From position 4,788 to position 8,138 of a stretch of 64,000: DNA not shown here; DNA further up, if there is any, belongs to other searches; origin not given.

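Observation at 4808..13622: Lower-GC ~8.7-kb insertion with a convergent methyltransferase / ATPase-NACHT-nuclease gene set: candidate uncharacterised defence system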

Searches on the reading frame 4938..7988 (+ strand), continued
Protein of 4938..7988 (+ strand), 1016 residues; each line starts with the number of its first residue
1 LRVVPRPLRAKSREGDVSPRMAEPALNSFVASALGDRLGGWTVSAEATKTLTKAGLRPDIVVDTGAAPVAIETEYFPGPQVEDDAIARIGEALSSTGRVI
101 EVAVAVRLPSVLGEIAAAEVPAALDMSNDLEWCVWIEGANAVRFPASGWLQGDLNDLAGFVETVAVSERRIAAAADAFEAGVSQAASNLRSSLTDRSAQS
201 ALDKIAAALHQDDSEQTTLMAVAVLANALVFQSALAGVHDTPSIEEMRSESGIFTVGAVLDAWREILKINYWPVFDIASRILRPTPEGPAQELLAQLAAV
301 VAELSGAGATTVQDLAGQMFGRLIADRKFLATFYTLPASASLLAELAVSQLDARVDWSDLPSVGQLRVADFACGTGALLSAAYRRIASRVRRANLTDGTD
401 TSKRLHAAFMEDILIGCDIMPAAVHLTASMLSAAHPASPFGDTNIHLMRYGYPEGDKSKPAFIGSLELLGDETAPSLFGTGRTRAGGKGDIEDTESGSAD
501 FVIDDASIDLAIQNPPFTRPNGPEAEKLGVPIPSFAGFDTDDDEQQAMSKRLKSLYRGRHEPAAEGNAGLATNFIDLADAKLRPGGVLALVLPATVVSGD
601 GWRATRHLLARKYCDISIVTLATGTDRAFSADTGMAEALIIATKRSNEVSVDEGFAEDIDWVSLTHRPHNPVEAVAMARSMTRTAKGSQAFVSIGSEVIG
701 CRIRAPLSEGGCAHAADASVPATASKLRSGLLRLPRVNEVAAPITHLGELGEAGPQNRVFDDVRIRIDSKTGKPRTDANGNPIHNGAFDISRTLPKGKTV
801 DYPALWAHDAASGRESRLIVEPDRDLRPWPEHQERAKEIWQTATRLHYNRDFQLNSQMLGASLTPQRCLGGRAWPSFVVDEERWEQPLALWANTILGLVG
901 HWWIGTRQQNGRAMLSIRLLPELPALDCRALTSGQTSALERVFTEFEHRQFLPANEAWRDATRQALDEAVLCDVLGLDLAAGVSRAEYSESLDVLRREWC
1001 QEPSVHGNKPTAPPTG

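Call 70: fold_search(model_id=the predicted structure, library=pdb)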
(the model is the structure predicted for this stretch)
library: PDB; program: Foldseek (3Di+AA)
matches with E <= 10: 647; with E <= 0.001: 84
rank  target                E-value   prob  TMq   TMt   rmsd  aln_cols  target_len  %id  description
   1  3s1s                  7.8e-15  1.00  0.33  0.36  16.6      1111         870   11  Characterization and crystal structure of the type IIG restriction endonuclease BpuSI (released 2011-07-13)
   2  7lvv_B                1.7e-12  1.00  0.33  0.32   9.9       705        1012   13  cryoEM structure DrdV-DNA complex (released 2021-03-17)
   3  9ewz_C                6.4e-12  1.00  0.38  0.33  13.8      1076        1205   10  Cryo-EM structure of the E. coli BrxX methyltransferase in complex with DNA (released 2025-03-05)
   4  7lo5_C                1.0e-11  1.00  0.36  0.35   8.9       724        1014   12  cryoEM structure DrdV-DNA complex (released 2021-03-17)
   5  7lo5_A                2.0e-11  1.00  0.35  0.35   8.4       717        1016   12  cryoEM structure DrdV-DNA complex (released 2021-03-17)
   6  7lo5_B                2.9e-11  1.00  0.36  0.35   8.4       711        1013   13  cryoEM structure DrdV-DNA complex (released 2021-03-17)
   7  8q56_A                2.9e-11  1.00  0.41  0.35  12.2       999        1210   11  PglX methyltransferase of Salmonella BREX phage defence system (aka BrxX) bound to inhibitor Ocr (released 2024-08-21)
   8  8c45_A                4.1e-11  1.00  0.45  0.38  12.3      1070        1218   11  PglX methyltransferase from the Salmonella BREX phage defence system (aka BrxX) (released 2024-07-10)
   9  7lo5_D                6.2e-11  1.00  0.36  0.36   8.5       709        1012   12  cryoEM structure DrdV-DNA complex (released 2021-03-17)
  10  4xqk_A                9.1e-11  1.00  0.28  0.20  11.0       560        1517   10  ATP-dependent Type ISP restriction-modification enzyme LlaBIII bound to DNA (released 2015-09-16)
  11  8c45_B                2.2e-10  1.00  0.45  0.38  12.3      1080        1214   11  PglX methyltransferase from the Salmonella BREX phage defence system (aka BrxX) (released 2024-07-10)
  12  7lni_A                3.0e-10  1.00  0.33  0.54   9.3       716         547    9  SeMet CamA Adenine Methyltransferase Complexed to Cognate Substrate DNA (released 2021-05-19)
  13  7lvv_A                3.3e-10  1.00  0.34  0.34   9.0       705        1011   12  cryoEM structure DrdV-DNA complex (released 2021-03-17)
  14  4xqk_B                6.9e-10  1.00  0.33  0.24  13.9       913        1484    9  ATP-dependent Type ISP restriction-modification enzyme LlaBIII bound to DNA (released 2015-09-16)
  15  7eew_A                9.7e-10  1.00  0.26  0.40  25.3       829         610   10  Crystal structure of the intact MTase from Vibrio vulnificus YJ016 in complex with the DNA-mimicking Ocr protein and t (released 2022-03-23)
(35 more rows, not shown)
